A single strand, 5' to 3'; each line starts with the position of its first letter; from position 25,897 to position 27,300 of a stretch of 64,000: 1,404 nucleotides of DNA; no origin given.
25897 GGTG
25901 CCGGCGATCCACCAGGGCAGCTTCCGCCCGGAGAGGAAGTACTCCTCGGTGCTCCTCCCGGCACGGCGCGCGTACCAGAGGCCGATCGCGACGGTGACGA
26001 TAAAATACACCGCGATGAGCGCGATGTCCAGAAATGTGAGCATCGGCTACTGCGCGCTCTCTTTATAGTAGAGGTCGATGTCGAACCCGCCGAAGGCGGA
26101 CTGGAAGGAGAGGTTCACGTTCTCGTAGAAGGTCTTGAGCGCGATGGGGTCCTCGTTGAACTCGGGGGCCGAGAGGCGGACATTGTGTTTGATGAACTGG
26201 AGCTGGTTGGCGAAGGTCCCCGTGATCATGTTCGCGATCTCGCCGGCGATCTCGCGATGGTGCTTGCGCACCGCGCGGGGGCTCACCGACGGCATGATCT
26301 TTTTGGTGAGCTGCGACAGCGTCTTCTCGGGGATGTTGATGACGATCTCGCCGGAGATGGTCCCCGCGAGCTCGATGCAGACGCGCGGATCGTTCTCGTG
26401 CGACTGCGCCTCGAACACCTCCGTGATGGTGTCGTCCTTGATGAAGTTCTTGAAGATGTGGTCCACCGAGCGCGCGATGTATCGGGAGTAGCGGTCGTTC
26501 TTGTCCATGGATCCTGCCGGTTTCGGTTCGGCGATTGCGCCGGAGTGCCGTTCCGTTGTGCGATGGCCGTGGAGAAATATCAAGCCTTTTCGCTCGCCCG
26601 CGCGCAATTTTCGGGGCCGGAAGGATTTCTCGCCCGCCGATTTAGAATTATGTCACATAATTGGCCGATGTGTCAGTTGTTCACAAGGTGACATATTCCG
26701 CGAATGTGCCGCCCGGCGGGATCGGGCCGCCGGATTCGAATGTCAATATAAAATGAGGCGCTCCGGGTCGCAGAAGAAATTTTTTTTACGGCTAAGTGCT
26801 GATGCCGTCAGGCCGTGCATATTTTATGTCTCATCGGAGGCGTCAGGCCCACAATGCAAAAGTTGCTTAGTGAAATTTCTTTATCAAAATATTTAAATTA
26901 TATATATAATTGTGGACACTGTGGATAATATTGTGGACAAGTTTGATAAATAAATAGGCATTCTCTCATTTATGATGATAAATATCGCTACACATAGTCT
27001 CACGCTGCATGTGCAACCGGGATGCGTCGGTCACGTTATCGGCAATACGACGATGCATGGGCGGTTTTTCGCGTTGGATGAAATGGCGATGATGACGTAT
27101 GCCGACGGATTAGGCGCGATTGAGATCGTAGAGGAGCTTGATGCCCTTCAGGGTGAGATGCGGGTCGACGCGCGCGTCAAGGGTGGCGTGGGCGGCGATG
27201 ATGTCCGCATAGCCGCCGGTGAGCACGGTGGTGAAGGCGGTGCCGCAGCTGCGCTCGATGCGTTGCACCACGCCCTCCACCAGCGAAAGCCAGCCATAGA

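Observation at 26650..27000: A+T-rich intergenic island with a tight DnaA-box cluster: candidate oriC or DnaA-controlled element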

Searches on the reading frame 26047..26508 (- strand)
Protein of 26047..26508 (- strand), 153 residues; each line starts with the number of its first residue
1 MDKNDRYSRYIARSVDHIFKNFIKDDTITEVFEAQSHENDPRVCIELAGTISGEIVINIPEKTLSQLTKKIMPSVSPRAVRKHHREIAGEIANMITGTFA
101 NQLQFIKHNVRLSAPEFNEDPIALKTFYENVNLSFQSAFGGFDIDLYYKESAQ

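Call 9: search_protein_families(library=pfam, proteins=[window:26047-26508:-])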
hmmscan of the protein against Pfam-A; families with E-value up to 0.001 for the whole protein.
window:26047-26508:- (153 aa): 1 family
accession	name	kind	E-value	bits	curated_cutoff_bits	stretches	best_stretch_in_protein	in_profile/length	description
PF13690.11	CheX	-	2.7e-11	43.8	27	1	43-117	3-72/94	Chemotaxis phosphatase CheX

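Call 14: find_related_loci(query=window:26047-26508:-, collection=genome_contigs, flank=4000)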
Query window:26047-26508:- (153 aa) in genome_contigs; peptide patterns used: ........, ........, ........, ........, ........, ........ (x = any residue, [..] = any of these).
91 stretches matched a pattern; 19 encode a relative of the query (tblastn E <= 1e-3); 19 distinct loci.
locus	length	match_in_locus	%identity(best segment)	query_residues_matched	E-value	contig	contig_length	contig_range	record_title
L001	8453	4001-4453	67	1-151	5e-73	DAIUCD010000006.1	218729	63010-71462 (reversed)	MAG TPA_asm: Spirochaetota bacterium isolate CTOTU7684 NODE_98_length_218729_cov_10.484726, whole genome shotgun sequenc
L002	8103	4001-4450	64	1-150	8e-68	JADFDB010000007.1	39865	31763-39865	MAG: Spirochaetes bacterium isolate QR_Bin.4 NODE_7_length_39865_cov_16.7195, whole genome shotgun sequence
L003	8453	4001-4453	63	1-151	2e-67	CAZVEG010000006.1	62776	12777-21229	MAG TPA_asm: uncultured Leptospirales bacterium isolate binchicken_co269_219 genome assembly, contig: NODE_409_length_62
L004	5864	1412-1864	63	1-151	4e-67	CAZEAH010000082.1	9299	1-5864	MAG TPA_asm: uncultured Leptospirales bacterium isolate binchicken_co58_57 genome assembly, contig: NODE_5794_length_929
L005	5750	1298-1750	62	1-151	1e-66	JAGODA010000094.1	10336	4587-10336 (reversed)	MAG: Spirochaetes bacterium isolate Go_SlDig_bin_136 Go_SlDig_19814_length_10336_cov_4.586541, whole genome shotgun sequ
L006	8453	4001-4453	62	1-151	1e-66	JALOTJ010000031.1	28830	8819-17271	MAG: Spirochaetes bacterium isolate Prado230 scaffold_1433, whole genome shotgun sequence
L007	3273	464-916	62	1-150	3e-65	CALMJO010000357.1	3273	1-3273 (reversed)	MAG TPA_asm: uncultured Spirochaetes bacterium isolate SRR5215464_bin.19_CONCOCT_v1.1_MAG genome assembly, contig: ERZ78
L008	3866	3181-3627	62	1-149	3e-65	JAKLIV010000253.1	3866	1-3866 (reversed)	MAG: Spirochaetes bacterium isolate RA.bin95 RA.bin95_253, whole genome shotgun sequence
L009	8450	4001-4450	63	1-151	6e-63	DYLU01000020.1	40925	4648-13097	MAG TPA_asm: Leptospira biflexa isolate SulCav_AS07-7_37_12 SulCav_AS07_7_857_length_40925_cov_6_635699, whole genome sh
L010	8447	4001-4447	62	1-150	7e-62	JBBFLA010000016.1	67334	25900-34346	MAG: Spirochaetota bacterium isolate Uz-U4-13 NODE_16_length_67334_cov_12.753572, whole genome shotgun sequence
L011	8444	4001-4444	61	1-150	2e-61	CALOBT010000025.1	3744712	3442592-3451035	MAG: uncultured Spirochaetota bacterium isolate LOGT_bin.0113 genome assembly, contig: contig_20799, whole genome shotgu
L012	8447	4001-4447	61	1-150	2e-60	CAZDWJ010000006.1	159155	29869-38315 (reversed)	MAG TPA_asm: uncultured Leptospira sp. isolate binchicken_co40_101 genome assembly, contig: NODE_114_length_159155_cov_8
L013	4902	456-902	61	1-150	3e-60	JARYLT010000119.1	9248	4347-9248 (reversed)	MAG: Spirochaetota bacterium isolate A05DMB-I-13 NODE_119_length_9248_cov_4.409661, whole genome shotgun sequence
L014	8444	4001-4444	59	1-150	3e-60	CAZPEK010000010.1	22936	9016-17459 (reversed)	MAG TPA_asm: uncultured Leptospirales bacterium isolate binchicken_co42_271 genome assembly, contig: NODE_2669_length_22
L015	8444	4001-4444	57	1-150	2e-57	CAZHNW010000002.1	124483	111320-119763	MAG TPA_asm: uncultured Leptospirales bacterium isolate binchicken_co42_67 genome assembly, contig: NODE_35_length_12448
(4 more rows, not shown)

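Call 36: find_homologous_proteins(query=window:26047-26508:-, max_evalue=1e-20)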
Query window:26047-26508:- (153 aa): 146 proteins with E <= 1e-20 among 153 candidates; the best 120 are listed.
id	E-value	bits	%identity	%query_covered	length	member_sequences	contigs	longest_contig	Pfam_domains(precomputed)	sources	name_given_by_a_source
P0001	1.1e-95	335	100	100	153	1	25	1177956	PF13690.12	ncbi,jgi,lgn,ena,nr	ncbi:MAG TPA: chemotaxis protein CheX [Spirochaetota bacterium]|nr:chemotaxis protein CheX [Spirocha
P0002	5.7e-70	252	71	100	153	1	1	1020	PF13690.12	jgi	jgi:CheY-specific phosphatase CheX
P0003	6.7e-67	242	67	98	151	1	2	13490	PF13690.12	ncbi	-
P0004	2.5e-66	240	67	98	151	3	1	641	PF13690.12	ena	-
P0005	3.4e-66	240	66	98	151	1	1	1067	PF13690.12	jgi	jgi:CheY-specific phosphatase CheX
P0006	3.6e-66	240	69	98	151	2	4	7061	PF13690.12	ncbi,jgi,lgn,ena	-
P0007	9.4e-66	238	67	99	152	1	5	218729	PF13690.12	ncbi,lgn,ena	-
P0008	1.2e-65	238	65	98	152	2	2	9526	PF13690.12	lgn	-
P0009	1.7e-65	237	68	98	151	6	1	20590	PF13690.12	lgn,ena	-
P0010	2.9e-62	227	64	99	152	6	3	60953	PF13690.12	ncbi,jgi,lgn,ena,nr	ncbi:MAG TPA: chemotaxis protein CheX [Spirochaetota bacterium]|nr:chemotaxis protein CheX [Spirocha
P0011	5.9e-62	226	64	99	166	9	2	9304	PF13690.12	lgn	-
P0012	3.1e-61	224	66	97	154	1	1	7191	PF13690.12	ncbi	-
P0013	4.6e-61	223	63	99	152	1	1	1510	PF13690.12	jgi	jgi:CheY-specific phosphatase CheX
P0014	5.4e-61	223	64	99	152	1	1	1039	PF13690.12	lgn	-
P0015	8.7e-61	222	64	98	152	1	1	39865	PF13690.12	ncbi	-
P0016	1.0e-60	222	63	99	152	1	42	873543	PF13690.12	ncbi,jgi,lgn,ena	ncbi:MAG: chemotaxis protein CheX [Spirochaetota bacterium]|jgi:CheY-specific phosphatase CheX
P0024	7.0e-60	219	62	99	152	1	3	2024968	PF13690.12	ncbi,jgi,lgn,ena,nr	ncbi:MAG: chemotaxis protein CheX [Spirochaetes bacterium]|jgi:CheY-specific phosphatase CheX|nr:che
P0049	1.2e-57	212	59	98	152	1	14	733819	PF13690.12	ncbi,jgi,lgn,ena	-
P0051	1.6e-57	212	60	98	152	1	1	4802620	PF13690.12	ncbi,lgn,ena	-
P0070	7.3e-55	203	60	98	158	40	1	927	PF13690.12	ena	-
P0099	3.3e-52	194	54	97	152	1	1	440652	PF13690.12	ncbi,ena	-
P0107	8.7e-51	190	57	98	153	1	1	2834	PF13690.12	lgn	-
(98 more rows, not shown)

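Call 37: find_encoding_contigs(protein=P0051, flank=10000, max_places=1)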
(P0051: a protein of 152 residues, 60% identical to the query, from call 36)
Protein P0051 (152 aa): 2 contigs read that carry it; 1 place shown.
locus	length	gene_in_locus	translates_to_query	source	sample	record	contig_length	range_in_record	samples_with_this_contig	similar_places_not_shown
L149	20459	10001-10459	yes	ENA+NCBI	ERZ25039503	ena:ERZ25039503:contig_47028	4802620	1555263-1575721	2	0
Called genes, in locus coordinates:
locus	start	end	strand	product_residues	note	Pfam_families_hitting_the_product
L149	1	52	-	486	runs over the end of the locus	PF00266:Aminotran_5 (faint), PF00282:Pyridoxal_deC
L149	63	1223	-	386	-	PF05684:DUF819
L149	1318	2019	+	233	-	PF00440:TetR_N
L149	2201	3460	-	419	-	PF16548:FlgT_N (faint)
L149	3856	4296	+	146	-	PF00572:Ribosomal_L13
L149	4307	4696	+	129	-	PF00380:Ribosomal_S9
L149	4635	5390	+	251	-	PF21982:RecX_HTH1 (weak), PF21981:RecX_HTH3 (faint), PF02631:RecX_HTH2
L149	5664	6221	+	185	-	-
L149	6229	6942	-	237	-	PF13476:AAA_23, PF02463:SMC_N (faint), PF00005:ABC_tran (faint), PF13304:AAA_21, PF13175:AAA_15 (weak)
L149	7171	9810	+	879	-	PF01411:tRNA-synt_2c, PF07973:tRNA_SAD, PF02272:DHHA1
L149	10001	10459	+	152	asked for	PF13690:CheX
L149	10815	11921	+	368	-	PF13660:DUF4147, PF05161:MOFRL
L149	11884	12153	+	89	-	PF05161:MOFRL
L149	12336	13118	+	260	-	-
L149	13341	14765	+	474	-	PF01520:Amidase_3 (faint)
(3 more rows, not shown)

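Call 38: find_encoding_contigs(protein=P0024, flank=10000, max_places=1)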
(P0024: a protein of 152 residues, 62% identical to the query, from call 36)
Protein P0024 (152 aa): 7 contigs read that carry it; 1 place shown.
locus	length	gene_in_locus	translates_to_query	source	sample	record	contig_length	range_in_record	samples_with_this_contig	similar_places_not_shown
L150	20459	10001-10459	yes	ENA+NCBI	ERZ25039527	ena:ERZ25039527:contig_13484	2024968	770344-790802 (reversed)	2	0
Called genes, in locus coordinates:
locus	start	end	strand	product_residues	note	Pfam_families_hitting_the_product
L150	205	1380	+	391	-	PF00108:Thiolase_N, PF00109:ketoacyl-synt (weak), PF02803:Thiolase_C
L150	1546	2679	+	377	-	PF13371:TPR_9 (faint), PF13431:TPR_17 (faint), PF14561:TPR_20 (faint), PF13424:TPR_12 (weak), PF13414:TPR_11, PF00515:TPR_1, PF13414:TPR_11 (weak), PF14559:TPR_19, +9 more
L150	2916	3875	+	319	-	PF00586:AIRS, PF02769:AIRS_C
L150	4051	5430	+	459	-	PF12390:Se-cys_synth_N (weak), PF03841:SelA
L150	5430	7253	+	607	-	PF00009:GTP_EFTU, PF03193:RsgA_GTPase (weak), PF03144:GTP_EFTU_D2, PF09107:WHD_3rd_SelB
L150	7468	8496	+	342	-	-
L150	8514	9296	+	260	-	PF03309:Pan_kinase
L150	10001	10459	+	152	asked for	PF13690:CheX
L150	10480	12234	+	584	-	PF00474:SSF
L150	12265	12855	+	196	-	PF04542:Sigma70_r2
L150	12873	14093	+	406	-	PF03453:MoeA_N, PF00994:MoCF_biosynth, PF03454:MoeA_C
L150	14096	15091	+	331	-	PF18297:NFACT-R_2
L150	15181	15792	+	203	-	PF00551:Formyl_trans_N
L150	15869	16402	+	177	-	-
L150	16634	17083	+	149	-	-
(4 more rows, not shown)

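Call 39: find_encoding_contigs(protein=P0016, flank=10000, max_places=1)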
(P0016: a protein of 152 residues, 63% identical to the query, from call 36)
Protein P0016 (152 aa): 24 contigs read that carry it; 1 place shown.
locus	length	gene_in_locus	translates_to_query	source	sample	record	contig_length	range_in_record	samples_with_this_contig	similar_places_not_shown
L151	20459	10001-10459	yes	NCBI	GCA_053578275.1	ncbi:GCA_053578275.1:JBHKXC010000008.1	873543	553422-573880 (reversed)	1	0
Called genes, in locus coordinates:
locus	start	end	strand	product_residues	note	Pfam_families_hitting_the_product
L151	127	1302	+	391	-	PF00108:Thiolase_N, PF00109:ketoacyl-synt (weak), PF02803:Thiolase_C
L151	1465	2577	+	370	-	-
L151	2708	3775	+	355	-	-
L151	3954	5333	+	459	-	PF03841:SelA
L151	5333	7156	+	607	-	PF00009:GTP_EFTU, PF03144:GTP_EFTU_D2, PF09107:WHD_3rd_SelB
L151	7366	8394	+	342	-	-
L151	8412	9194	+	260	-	PF03309:Pan_kinase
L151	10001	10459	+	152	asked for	PF13690:CheX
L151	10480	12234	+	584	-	PF00474:SSF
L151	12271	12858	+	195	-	PF04542:Sigma70_r2, PF08281:Sigma70_r4_2 (weak)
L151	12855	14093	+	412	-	PF03453:MoeA_N, PF00994:MoCF_biosynth, PF03454:MoeA_C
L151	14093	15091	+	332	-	PF02568:ThiI (weak), PF18297:NFACT-R_2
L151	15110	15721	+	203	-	PF00551:Formyl_trans_N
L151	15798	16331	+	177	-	-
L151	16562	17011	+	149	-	-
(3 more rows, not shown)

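Call 40: find_encoding_contigs(protein=P0049, flank=10000, max_places=1)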
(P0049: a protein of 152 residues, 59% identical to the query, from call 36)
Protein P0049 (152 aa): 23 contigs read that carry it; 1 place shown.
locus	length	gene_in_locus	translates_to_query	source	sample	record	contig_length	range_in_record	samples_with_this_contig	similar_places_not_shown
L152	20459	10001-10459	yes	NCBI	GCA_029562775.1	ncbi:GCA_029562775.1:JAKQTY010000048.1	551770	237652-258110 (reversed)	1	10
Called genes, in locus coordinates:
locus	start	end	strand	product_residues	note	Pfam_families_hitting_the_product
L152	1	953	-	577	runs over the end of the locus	PF00501:AMP-binding, PF13193:AMP-binding_C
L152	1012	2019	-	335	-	PF01852:START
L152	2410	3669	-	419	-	PF16548:FlgT_N (faint)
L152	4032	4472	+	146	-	PF00572:Ribosomal_L13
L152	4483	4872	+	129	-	PF00380:Ribosomal_S9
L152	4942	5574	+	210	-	PF21982:RecX_HTH1, PF21981:RecX_HTH3 (faint), PF02631:RecX_HTH2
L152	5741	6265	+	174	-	-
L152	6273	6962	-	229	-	PF13476:AAA_23, PF02463:SMC_N (faint), PF13175:AAA_15 (weak), PF13304:AAA_21, PF13175:AAA_15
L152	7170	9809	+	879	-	PF01411:tRNA-synt_2c, PF07973:tRNA_SAD, PF02272:DHHA1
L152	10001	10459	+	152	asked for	PF13690:CheX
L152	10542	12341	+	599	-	PF00474:SSF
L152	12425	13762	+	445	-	PF13660:DUF4147, PF05161:MOFRL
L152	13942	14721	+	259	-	-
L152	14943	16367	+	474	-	PF01520:Amidase_3 (faint)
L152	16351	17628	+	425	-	PF00089:Trypsin, PF13365:Trypsin_2, PF00595:PDZ (weak), PF13180:PDZ_2, PF17820:PDZ_6, PF00595:PDZ (weak), PF13180:PDZ_2 (weak)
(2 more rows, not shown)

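Call 41: find_encoding_contigs(protein=P0099, flank=10000, max_places=1)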
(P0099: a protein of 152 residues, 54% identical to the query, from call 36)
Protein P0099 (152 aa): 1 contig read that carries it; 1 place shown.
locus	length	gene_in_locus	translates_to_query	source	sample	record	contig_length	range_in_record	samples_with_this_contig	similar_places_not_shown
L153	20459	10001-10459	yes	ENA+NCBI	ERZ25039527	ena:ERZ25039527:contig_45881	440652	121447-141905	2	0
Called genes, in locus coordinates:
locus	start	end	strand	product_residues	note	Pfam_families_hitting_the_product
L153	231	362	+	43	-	-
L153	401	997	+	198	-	PF02142:MGS, PF01808:AICARFT_IMPCHas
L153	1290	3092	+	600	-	PF00501:AMP-binding, PF13193:AMP-binding_C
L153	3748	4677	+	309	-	PF00059:Lectin_C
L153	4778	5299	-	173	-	PF05163:DinB, PF12867:DinB_2 (weak)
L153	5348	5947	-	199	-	-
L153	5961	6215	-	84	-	PF27100:DcsG_N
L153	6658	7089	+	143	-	PF00903:Glyoxalase, PF06983:3-dmu-9_3-mt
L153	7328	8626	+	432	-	PF00501:AMP-binding, PF14535:AMP-binding_C_2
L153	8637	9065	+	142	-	PF01842:ACT, PF13291:ACT_4 (faint), PF19571:ACT_8, PF22629:ACT_AHAS_ss (weak), PF22468:ACT_9 (faint), PF01842:ACT (weak)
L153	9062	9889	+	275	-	PF04909:Amidohydro_2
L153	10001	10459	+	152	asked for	PF13690:CheX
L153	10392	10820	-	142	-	PF01541:GIY-YIG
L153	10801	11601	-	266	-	-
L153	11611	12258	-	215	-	PF04773:FecR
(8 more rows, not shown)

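Call 59: search_protein_families(library=ncbifam, proteins=[window:26047-26508:-], max_evalue=0.001)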
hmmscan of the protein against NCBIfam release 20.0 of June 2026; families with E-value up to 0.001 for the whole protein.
window:26047-26508:- (153 aa): 1 family
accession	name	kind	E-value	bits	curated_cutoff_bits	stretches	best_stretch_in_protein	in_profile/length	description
NF041094.1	CheX_Thtogales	equivalog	3.2e-06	27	280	1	30-117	31-118/152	CheY-P phosphatase CheX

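Call 65: list_cluster_members(proteins=[P0070, P0107])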
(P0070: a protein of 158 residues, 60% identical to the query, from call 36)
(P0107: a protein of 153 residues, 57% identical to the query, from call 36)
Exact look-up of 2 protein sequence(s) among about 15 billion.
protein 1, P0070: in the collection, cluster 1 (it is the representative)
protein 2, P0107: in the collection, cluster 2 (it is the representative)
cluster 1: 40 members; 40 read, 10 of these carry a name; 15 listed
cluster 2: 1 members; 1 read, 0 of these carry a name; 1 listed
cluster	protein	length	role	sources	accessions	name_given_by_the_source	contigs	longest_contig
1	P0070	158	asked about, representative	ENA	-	-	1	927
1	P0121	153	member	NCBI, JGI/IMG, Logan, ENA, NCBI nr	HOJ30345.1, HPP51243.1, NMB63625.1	MAG: chemotaxis protein CheX [Spirochaetes bacterium] | chemotaxis protein CheX [Spirochaetota bacterium]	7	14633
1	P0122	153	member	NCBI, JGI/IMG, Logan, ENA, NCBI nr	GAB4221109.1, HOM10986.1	MAG TPA: chemotaxis protein CheX [Spirochaetota bacterium] | chemotaxis protein CheX [Spirochaetota bacterium]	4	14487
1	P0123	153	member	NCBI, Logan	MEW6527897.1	MAG: chemotaxis protein CheX [Spirochaetota bacterium]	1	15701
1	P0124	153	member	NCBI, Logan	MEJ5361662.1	MAG: chemotaxis protein CheX [Spirochaetota bacterium]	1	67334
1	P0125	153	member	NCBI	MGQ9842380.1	MAG: chemotaxis protein CheX [Spirochaetota bacterium]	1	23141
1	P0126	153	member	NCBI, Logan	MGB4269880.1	MAG: chemotaxis protein CheX [Spirochaetota bacterium]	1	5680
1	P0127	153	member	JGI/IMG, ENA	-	CheY-specific phosphatase CheX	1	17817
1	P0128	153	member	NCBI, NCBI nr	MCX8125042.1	MAG: chemotaxis protein CheX [Spirochaetes bacterium] | chemotaxis protein CheX [Spirochaetota bacterium]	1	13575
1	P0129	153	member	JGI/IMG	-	CheY-specific phosphatase CheX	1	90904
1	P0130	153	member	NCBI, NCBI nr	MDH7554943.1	MAG: chemotaxis protein CheX [Spirochaetota bacterium] | chemotaxis protein CheX [Spirochaetota bacterium]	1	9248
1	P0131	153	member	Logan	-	-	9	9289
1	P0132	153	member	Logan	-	-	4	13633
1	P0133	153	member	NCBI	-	-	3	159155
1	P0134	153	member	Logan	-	-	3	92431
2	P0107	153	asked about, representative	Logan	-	-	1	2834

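Call 66: find_encoding_contigs(protein=P0133, flank=10000, max_places=1)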
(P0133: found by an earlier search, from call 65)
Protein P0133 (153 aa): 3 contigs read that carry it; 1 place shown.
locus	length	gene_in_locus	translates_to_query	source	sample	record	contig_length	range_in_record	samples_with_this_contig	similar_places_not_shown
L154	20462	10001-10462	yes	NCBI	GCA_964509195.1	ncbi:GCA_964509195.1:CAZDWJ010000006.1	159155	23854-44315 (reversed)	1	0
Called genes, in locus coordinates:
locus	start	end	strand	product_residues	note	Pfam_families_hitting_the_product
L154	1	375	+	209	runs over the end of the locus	PF27271:AF_1327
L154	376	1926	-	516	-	PF00884:Sulfatase, PF01663:Phosphodiest, PF16347:SGSH_C, PF14707:Sulfatase_C (weak)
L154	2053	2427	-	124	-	PF02777:Sod_Fe_C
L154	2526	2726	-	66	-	-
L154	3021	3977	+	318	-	PF00586:AIRS, PF02769:AIRS_C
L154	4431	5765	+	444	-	PF12390:Se-cys_synth_N, PF03841:SelA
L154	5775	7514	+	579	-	PF00009:GTP_EFTU, PF03144:GTP_EFTU_D2 (weak), PF09107:WHD_3rd_SelB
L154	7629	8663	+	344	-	-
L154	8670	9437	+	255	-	PF03309:Pan_kinase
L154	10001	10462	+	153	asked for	PF13690:CheX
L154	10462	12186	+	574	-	PF00474:SSF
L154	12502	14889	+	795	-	PF11563:Protoglobin, PF01590:GAF, PF13185:GAF_2, PF00990:GGDEF, PF00563:EAL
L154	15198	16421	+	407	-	PF03453:MoeA_N, PF00994:MoCF_biosynth, PF03454:MoeA_C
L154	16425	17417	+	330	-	PF02568:ThiI (weak), PF03054:tRNA_Me_trans (weak), PF18297:NFACT-R_2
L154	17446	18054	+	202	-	PF00551:Formyl_trans_N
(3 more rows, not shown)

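Call 67: find_encoding_contigs(protein=P0124, flank=10000, max_places=1)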
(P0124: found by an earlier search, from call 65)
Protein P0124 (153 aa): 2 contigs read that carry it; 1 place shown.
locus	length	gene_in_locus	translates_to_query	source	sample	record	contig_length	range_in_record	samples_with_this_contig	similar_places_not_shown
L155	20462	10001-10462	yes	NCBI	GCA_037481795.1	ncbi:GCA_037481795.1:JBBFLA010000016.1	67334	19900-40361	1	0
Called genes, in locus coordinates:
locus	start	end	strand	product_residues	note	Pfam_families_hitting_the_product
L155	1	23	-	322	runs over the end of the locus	PF00884:Sulfatase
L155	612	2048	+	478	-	PF03349:Toluene_X (weak)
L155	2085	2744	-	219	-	PF00081:Sod_Fe_N, PF02777:Sod_Fe_C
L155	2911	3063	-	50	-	-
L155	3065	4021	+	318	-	PF00586:AIRS, PF02769:AIRS_C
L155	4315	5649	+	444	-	PF12390:Se-cys_synth_N, PF03841:SelA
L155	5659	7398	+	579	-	PF00009:GTP_EFTU, PF01926:MMR_HSR1 (faint), PF03144:GTP_EFTU_D2 (weak), PF09107:WHD_3rd_SelB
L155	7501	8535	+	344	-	-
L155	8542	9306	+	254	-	PF03309:Pan_kinase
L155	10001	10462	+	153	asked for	PF13690:CheX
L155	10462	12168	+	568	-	PF00474:SSF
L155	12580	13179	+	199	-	-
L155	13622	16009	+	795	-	PF11563:Protoglobin, PF01590:GAF, PF13185:GAF_2, PF00990:GGDEF, PF00563:EAL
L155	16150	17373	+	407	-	PF03453:MoeA_N, PF00994:MoCF_biosynth, PF03454:MoeA_C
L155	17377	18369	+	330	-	PF02568:ThiI (faint), PF03054:tRNA_Me_trans (weak), PF18297:NFACT-R_2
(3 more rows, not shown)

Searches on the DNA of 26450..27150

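Call 49: search_rna_families(source=window, start=26450, end=27150, threshold=evalue, max_evalue=1)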
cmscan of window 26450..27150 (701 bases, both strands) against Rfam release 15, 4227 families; matches with E-value up to 1: 1.
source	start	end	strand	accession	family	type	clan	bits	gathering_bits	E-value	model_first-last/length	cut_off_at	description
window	27085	27113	+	RF01152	sR1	Gene; snRNA; snoRNA; CD-box;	-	16.1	45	0.12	1-57/57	no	Small nucleolar RNA sR1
